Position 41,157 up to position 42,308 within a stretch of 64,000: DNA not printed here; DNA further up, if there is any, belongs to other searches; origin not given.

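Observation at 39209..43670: ABC-2 transporter + TPR/pseudopilin-domain membrane protein + sigma54 activator: candidate novel envelope system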

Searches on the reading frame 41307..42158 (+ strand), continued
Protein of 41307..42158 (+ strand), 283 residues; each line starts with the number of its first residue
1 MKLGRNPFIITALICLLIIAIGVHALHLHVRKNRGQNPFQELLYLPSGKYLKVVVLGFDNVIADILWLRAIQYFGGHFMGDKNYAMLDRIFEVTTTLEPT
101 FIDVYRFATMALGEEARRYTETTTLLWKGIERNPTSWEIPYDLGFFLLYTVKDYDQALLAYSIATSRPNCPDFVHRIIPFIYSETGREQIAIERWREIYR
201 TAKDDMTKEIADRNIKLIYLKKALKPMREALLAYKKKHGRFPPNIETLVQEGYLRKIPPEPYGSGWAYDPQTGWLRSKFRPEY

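Call 43: find_related_loci(query=A4, collection=genome_contigs, flank=8000)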
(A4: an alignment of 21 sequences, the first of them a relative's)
Query A4 (291 aa) in genome_contigs; peptide patterns used: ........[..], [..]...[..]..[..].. (x = any residue, [..] = any of these).
75 stretches matched a pattern; 50 encode a relative of the query (tblastn E <= 1e-3); 50 distinct loci.
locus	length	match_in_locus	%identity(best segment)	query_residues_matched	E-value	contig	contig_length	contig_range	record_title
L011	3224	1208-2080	66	1-291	4e-133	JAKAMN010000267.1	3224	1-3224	MAG: Deltaproteobacteria bacterium isolate WY5.bin26 NODE_69790_length_3224_cov_7.175977, whole genome shotgun sequence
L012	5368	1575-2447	66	1-291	2e-127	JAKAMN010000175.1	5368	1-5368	MAG: Deltaproteobacteria bacterium isolate WY5.bin26 NODE_30813_length_5368_cov_5.911276, whole genome shotgun sequence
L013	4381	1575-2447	66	1-291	1e-128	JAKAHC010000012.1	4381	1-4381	MAG: Deltaproteobacteria bacterium isolate WY2.bin79 NODE_41207_length_4381_cov_3.780442, whole genome shotgun sequence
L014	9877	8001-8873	66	1-291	5e-127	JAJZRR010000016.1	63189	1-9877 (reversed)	MAG: Deltaproteobacteria bacterium isolate SKS1.bin98 NODE_720_length_63189_cov_31.957883, whole genome shotgun sequence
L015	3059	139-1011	65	1-291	2e-129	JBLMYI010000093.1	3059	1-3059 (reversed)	MAG: Actinomycetota bacterium isolate MAG233 PRJNA957066_bin16_renamed_92, whole genome shotgun sequence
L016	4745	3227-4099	65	1-291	6e-126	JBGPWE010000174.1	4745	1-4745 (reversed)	MAG: bacterium isolate OBJ1_062018_090_71 k141_8874_length_4745_cov_6.0000, whole genome shotgun sequence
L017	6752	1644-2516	64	1-291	1e-119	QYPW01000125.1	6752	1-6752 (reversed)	MAG: Deltaproteobacteria bacterium isolate PowLak16_MAG18 c_000000089995, whole genome shotgun sequence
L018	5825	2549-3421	65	1-291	2e-118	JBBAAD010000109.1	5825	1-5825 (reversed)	MAG: bacterium isolate SO_2017_GW3_32 scaffold_6551_c1_OW296A_2017, whole genome shotgun sequence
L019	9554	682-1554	64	1-291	4e-117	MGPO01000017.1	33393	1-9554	MAG: Deltaproteobacteria bacterium GWA2_65_63 gwa2_scaffold_1592, whole genome shotgun sequence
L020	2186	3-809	66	23-291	2e-121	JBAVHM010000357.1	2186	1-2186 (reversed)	MAG: Candidatus Deferrimicrobium sp. isolate MFD02835_ilm_asm_bin8 k127_38946, whole genome shotgun sequence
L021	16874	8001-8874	67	1-291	2e-112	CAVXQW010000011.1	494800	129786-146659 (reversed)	MAG: uncultured bacterium isolate MFD00822.bin.2.130 genome assembly, contig: contig_402, whole genome shotgun sequence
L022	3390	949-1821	68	1-291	3e-114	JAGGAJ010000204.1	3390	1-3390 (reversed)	MAG: Deltaproteobacteria bacterium isolate CTSoil_087 scaffold_4393, whole genome shotgun sequence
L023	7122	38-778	68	45-291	2e-111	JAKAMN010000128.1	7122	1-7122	MAG: Deltaproteobacteria bacterium isolate WY5.bin26 NODE_19969_length_7122_cov_3.153824, whole genome shotgun sequence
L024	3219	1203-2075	64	1-291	1e-111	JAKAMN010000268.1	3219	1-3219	MAG: Deltaproteobacteria bacterium isolate WY5.bin26 NODE_69979_length_3219_cov_2.701811, whole genome shotgun sequence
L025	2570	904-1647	67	44-291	2e-112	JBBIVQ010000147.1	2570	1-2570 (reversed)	MAG: Deltaproteobacteria bacterium isolate RSF170216_bin_80 NODE_16439_length_2570_cov_1.65698, whole genome shotgun seq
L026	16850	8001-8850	66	9-291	6e-105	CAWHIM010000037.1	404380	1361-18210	MAG: uncultured bacterium isolate MFD01872.bin.2.46 genome assembly, contig: contig_73558, whole genome shotgun sequence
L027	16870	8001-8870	58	1-290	3e-104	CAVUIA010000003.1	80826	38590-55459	MAG: uncultured bacterium isolate MFD04716.bin.1.102 genome assembly, contig: contig_22523, whole genome shotgun sequenc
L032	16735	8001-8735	54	45-289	2e-87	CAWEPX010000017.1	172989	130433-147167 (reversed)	MAG: uncultured delta proteobacterium isolate MFD02923.bin.1.9 genome assembly, contig: contig_37496, whole genome shotg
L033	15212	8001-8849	49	11-291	5e-86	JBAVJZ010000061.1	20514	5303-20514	MAG: Candidatus Deferrimicrobiaceae bacterium isolate MFD05464_ilm_asm_bin18 k127_95939, whole genome shotgun sequence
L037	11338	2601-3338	55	46-291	4e-82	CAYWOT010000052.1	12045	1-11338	MAG TPA_asm: uncultured bacterium isolate binchicken_co129_807 genome assembly, contig: NODE_16543_length_12045_cov_5.14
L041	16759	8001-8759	55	38-291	1e-80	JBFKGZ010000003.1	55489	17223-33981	MAG: Candidatus Deferrimicrobiaceae bacterium isolate Mix_sand21.2022.07.D.23 k141_2099713_length_55489_cov_10.3791, who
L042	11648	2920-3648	51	46-288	1e-77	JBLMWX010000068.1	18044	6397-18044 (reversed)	MAG: Gemmatimonadota bacterium isolate MAG271 PRJNA957066_bin50_renamed_67, whole genome shotgun sequence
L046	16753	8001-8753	48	42-291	8e-71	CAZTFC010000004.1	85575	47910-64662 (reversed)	MAG TPA_asm: uncultured bacterium isolate binchicken_co43_350 genome assembly, contig: NODE_268_length_85575_cov_40.2750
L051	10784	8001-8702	37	57-289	2e-47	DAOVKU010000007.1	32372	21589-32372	MAG TPA_asm: Candidatus Omnitrophota bacterium isolate CSMAG_1427 CSMAG_1427_k141_3780445_length_32372_cov_20.0000, whol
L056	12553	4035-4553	30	61-233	6e-17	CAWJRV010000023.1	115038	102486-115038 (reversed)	MAG: uncultured Actinomycetes bacterium isolate MFD01476.bin.4.90 genome assembly, contig: contig_38021, whole genome sh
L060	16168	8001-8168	39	94-150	4e-7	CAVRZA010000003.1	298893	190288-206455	MAG: uncultured Actinomycetes bacterium isolate MFD05942.bin.2.346 genome assembly, contig: contig_1946, whole genome sh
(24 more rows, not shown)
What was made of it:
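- The genome-scan loci are biased toward one clade, because the search patterns came from alignment A4 (call 43).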

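Call 58: fold_search(model_id=the predicted structure, library=pdb)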
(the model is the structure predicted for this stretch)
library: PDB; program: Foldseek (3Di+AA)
matches with E <= 10: 1052; with E <= 0.001: 0
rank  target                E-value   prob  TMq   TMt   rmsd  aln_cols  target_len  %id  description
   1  3asg_B                1.5e-03  1.00  0.32  0.50   8.3       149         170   21  MamA D159K mutant 2 (released 2011-07-20)
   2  3as5_B                2.0e-03  1.00  0.32  0.50   8.6       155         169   22  MamA AMB-1 P212121 (released 2011-07-20)
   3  3as4                  2.7e-03  1.00  0.33  0.50   8.7       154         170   22  MamA AMB-1 C2221 (released 2011-07-20)
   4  5aio                  2.7e-03  1.00  0.32  0.23  13.6       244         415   14  Crystal structure of t131 N-terminal TPR array (released 2015-06-24)
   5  3ash_A                3.2e-03  1.00  0.32  0.49   8.5       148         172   22  MamA D159K mutant 1 (released 2011-07-20)
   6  3asf_A                3.5e-03  1.00  0.31  0.48   8.6       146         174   21  MamA MSR-1 C2 (released 2011-07-20)
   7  3asf_B                3.6e-03  1.00  0.33  0.50   8.8       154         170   22  MamA MSR-1 C2 (released 2011-07-20)
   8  3as5_A                4.0e-03  1.00  0.34  0.49   8.5       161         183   21  MamA AMB-1 P212121 (released 2011-07-20)
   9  6yj6_A                6.2e-03  1.00  0.34  0.14  12.3       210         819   14  Structure of the TFIIIC subcomplex tauA (released 2020-09-16)
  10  3asg_A                7.4e-03  1.00  0.32  0.47   8.4       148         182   22  MamA D159K mutant 2 (released 2011-07-20)
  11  3asd                  1.1e-02  1.00  0.30  0.57   8.4       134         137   22  MamA R50E mutant (released 2011-07-20)
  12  9nlz_G                1.2e-02  1.00  0.36  0.36  11.9       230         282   13  Y20S (Sec18-Sec17-Sec9-Sso1-Snc1) EDTA - Class 8 (released 2025-10-01)
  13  7obi_A                1.3e-02  1.00  0.35  0.68   3.1       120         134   18  Consensus tetratricopeptide repeat protein type RV4 (released 2022-02-23)
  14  3vty_D                1.8e-02  1.00  0.37  0.57   6.5       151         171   16  Crystal structure of MamA (released 2012-10-31)
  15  3pe4_A                1.8e-02  1.00  0.35  0.16  11.5       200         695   16  Structure of human O-GlcNAc transferase and its complex with a peptide substrate (released 2011-01-19)
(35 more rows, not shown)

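Call 62: predict_structure(alignment_id=A3)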
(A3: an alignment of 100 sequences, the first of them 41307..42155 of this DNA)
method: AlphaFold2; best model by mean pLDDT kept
length: 283 residues; sequences in the alignment: 100
mean_pLDDT: 94.9   pTM: 0.85
mean pLDDT of the five models: 94.9, 94.9, 94.8, 94.7, 94.4
residues with pLDDT >= 90: 256; 70-90: 17; 50-70: 9; < 50: 1
segments of 3 or more residues with pLDDT < 50: none
pLDDT, mean of each block of 10 residues (from residue 1): 74 97 95 70 88 97 97 94 95 98 98 97 98 98 98 98 98 97 97 98 96 97 97 98 98 98 96 95 83
secondary structure, 60 per line:
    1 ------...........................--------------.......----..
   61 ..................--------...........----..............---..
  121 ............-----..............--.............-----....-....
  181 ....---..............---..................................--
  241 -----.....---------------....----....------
elements in order: H7-33 H48-54 H59-78 H87-97 H102-115 H119-132 H138-151 H154-166 H172-175 H177-184 H188-201 H205-238 H246-250 E266-269 E274-277
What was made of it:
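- On T2SSG / GspG pseudopilin domain (PF08334): The model shows one long helix, a short helix and only two short strands (call 62).
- The pseudopilin-like module is retained intact with very high model confidence (call 62).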

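Call 64: find_homologous_proteins(query=A5, max_evalue=0.00001)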
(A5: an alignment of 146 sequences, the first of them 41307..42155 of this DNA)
Query A5 (146 sequences) (283 aa, profile of the alignment): 175 proteins with E <= 0.00001 among 8000 candidates; the best 120 are listed.
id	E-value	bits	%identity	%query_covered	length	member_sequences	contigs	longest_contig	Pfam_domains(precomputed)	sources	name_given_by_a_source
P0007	2.9e-101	357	49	97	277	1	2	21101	-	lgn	-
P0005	1.0e-97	346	72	100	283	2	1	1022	-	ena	-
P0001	1.5e-97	345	100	100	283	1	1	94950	-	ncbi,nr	ncbi:MAG: hypothetical protein N3A72_06175 [bacterium]|nr:hypothetical protein [bacterium]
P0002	6.3e-96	340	78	100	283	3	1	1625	-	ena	-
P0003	1.0e-93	332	75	100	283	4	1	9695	-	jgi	jgi:hypothetical protein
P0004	1.5e-91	325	73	100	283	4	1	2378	-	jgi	jgi:hypothetical protein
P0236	2.9e-89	318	31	90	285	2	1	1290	-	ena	-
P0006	6.8e-89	317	77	90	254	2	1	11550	-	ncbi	ncbi:MAG: hypothetical protein ACE14V_11200 [bacterium]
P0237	4.9e-87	310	26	77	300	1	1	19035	-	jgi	jgi:hypothetical protein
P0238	9.3e-87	310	25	78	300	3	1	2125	-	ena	-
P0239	1.0e-86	309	24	96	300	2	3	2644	-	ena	-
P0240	1.2e-86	309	26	80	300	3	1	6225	PF13428.13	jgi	-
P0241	6.0e-86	307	26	79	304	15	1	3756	-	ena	-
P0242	6.9e-86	307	24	77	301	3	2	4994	-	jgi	jgi:hypothetical protein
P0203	7.6e-86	307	25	79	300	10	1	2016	-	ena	-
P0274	5.6e-83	297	34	95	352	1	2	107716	-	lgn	-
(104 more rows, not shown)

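Call 73: fold_search(model_id=the predicted structure, library=pdb)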
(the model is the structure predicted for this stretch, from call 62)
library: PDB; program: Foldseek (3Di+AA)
matches with E <= 10: 1173; with E <= 0.001: 2
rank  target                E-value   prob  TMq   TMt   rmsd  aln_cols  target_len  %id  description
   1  5aio                  4.7e-04  1.00  0.36  0.26  13.8       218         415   14  Crystal structure of t131 N-terminal TPR array (released 2015-06-24)
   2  3asg_B                7.1e-04  1.00  0.34  0.52   4.3       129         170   22  MamA D159K mutant 2 (released 2011-07-20)
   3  3as5_A                1.0e-03  1.00  0.33  0.47   8.6       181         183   19  MamA AMB-1 P212121 (released 2011-07-20)
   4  9qhc_A                1.4e-03  1.00  0.41  0.42   6.9       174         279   21  Crystal structure of 8-repeat CTPR protein with eliminated coordination sites (released 2025-10-22)
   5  3as5_B                1.5e-03  1.00  0.34  0.53   4.4       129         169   22  MamA AMB-1 P212121 (released 2011-07-20)
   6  3asf_A                1.5e-03  1.00  0.31  0.47   8.0       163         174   18  MamA MSR-1 C2 (released 2011-07-20)
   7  8chy                  1.7e-03  1.00  0.39  0.41   4.6       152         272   20  Crystal structure of an 8-repeat consensus TPR superhelix with Zinc. (released 2024-02-21)
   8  5a01_A                1.7e-03  1.00  0.40  0.19  10.8       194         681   18  O-GlcNAc transferase from Drososphila melanogaster (released 2016-04-27)
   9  7yea_A                1.8e-03  1.00  0.37  0.13  12.2       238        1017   18  Human O-GlcNAc transferase Dimer (released 2023-07-12)
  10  6b85_A                2.0e-03  1.00  0.39  0.50  15.1       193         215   15  Crystal structure of transmembrane protein TMHC4_R (released 2018-03-14)
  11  6eou                  2.1e-03  1.00  0.37  0.32  10.8       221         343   17  O-GlcNAc transferase TPR domain with the intellectual disability associated mutation L254F (released 2018-05-09)
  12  3ash_A                2.4e-03  1.00  0.33  0.49   4.9       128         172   22  MamA D159K mutant 1 (released 2011-07-20)
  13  8dti_A                2.7e-03  1.00  0.39  0.20   6.1       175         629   15  Cryo-EM structure of Arabidopsis SPY in complex with GDP-fucose (released 2023-03-08)
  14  8dtg_B                2.7e-03  1.00  0.41  0.18   9.1       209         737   17  Cryo-EM structure of Arabidopsis SPY alternative conformation 1 (released 2023-03-08)
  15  1w3b_B                2.8e-03  1.00  0.41  0.33   6.6       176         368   18  The superhelical TPR domain of O-linked GlcNAc transferase reveals structural similarities to importin alpha. (released 2004-09-09)
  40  2vq2                  5.1e-03  1.00  0.34  0.42   9.0       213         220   13  Crystal structure of PilW, widely conserved type IV pilus biogenesis factor (released 2008-05-27)
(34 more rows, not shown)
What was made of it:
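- Closest known: TPR pilus/secretin assembly factors PilF/PilW/Tgl. Same: PilW (2vq2) appears among the Foldseek hits (rank 40, call 73).
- Tried and rejected: Rejected as generic TPR similarity (call 73).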

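Call 74: find_encoding_contigs(protein=P0274, flank=9000, max_places=1)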
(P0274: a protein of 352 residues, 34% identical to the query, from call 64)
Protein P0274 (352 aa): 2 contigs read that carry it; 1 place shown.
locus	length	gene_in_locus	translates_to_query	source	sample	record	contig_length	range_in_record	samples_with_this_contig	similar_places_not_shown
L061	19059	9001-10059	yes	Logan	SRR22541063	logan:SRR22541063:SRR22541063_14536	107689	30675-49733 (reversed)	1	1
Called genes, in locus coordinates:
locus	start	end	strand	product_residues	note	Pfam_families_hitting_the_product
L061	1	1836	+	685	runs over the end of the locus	-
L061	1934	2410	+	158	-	PF04608:PgpA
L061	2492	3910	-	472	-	PF02638:GHL10, PF13620:CarboxypepD_reg, PF13715:CarbopepD_reg_2 (weak)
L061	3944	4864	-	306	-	PF00990:GGDEF (faint)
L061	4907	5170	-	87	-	-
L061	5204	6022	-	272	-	PF13174:TPR_6 (faint)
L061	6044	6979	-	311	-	PF00701:DHDPS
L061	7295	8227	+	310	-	PF00005:ABC_tran, PF13304:AAA_21 (faint)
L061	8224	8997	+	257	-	PF12679:ABC2_membrane_2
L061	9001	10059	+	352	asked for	-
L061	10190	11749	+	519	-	PF05235:CHAD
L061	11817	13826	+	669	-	PF01590:GAF, PF13185:GAF_2, PF13492:GAF_3 (weak), PF13487:HD_5, PF01966:HD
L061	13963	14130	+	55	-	-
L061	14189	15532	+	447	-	PF00534:Glycos_transf_1 (faint), PF13692:Glyco_trans_1_4, PF13524:Glyco_trans_1_2 (weak)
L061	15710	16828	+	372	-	PF01702:TGT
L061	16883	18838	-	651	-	PF13231:PMT_2 (weak)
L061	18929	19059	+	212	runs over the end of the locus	PF07963:N_methyl (weak)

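Call 75: find_encoding_contigs(protein=P0193, flank=9000, max_places=1)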
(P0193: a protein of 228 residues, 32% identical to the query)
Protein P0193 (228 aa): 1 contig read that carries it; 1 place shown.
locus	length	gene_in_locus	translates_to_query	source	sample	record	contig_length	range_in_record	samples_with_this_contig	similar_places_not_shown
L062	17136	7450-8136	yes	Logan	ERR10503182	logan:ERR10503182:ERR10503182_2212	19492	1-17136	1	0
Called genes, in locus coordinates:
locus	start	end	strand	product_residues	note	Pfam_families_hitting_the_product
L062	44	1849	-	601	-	PF12768:Rax2 (faint)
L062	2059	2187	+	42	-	-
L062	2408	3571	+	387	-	PF14306:PUA_2, PF01747:ATP-sulfurylase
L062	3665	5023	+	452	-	PF18073:Zn_ribbon_LapB, PF13481:AAA_25, PF03796:DnaB_C (faint), PF06745:ATPase, PF23442:DUF7125, PF00004:AAA (faint), PF13541:ChlI (weak), PF05362:Lon_C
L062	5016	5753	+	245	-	-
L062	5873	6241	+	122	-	PF00072:Response_reg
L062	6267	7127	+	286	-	PF13690:CheX, PF04509:CheC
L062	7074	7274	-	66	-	-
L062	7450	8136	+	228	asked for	-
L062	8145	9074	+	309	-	PF00005:ABC_tran, PF13304:AAA_21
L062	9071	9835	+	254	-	PF12679:ABC2_membrane_2, PF12730:ABC2_membrane_4 (weak)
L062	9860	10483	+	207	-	-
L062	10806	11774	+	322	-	PF08545:ACP_syn_III, PF08541:ACP_syn_III_C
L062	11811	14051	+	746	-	PF08206:OB_RNB, PF17876:CSD2, PF00773:RNB, PF00575:S1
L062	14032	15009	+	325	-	PF01545:Cation_efflux, PF16916:ZT_dimer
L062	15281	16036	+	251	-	PF01507:PAPS_reduct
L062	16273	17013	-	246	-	PF01182:Glucosamine_iso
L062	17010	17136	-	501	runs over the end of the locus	PF00479:G6PD_N, PF02781:G6PD_C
